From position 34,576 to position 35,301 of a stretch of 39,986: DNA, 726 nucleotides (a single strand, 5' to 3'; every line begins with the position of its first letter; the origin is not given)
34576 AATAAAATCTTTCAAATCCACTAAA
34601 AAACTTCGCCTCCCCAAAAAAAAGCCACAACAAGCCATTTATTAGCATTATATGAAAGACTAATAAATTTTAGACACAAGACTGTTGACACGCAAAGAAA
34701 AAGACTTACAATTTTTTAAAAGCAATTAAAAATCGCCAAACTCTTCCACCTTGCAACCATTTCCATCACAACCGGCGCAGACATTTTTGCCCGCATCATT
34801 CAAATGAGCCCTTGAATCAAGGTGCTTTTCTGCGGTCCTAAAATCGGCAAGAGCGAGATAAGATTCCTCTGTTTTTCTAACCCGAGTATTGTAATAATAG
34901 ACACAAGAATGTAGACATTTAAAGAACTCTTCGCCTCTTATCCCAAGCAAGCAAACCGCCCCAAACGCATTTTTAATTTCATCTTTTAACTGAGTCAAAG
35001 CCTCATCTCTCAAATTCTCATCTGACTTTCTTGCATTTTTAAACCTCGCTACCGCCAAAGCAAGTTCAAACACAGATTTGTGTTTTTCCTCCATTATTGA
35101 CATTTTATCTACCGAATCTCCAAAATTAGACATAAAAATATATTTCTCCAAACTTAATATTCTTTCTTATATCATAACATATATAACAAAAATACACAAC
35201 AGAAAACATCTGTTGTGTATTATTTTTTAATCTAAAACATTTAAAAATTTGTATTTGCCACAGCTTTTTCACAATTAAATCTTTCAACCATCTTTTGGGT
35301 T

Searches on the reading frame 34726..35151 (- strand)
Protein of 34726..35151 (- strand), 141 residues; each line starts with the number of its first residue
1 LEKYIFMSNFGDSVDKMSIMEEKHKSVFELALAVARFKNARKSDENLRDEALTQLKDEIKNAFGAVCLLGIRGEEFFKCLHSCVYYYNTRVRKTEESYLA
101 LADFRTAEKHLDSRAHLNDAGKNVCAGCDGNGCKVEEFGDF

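Call 10: search_protein_families(library=pfam, proteins=[window:34726-35151:-], max_evalue=0.001)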
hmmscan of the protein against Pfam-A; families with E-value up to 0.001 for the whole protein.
window:34726-35151:- (141 aa): 0 families

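Call 17: search_protein_families(library=ncbifam, proteins=[window:34726-35151:-], max_evalue=0.01)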
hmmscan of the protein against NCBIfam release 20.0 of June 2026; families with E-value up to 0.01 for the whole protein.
window:34726-35151:- (141 aa): 1 family
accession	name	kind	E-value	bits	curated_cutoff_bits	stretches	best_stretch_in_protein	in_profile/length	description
TIGR00433.2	bioB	equivalog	0.0039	16.5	225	1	41-127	104-189/307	biotin synthase BioB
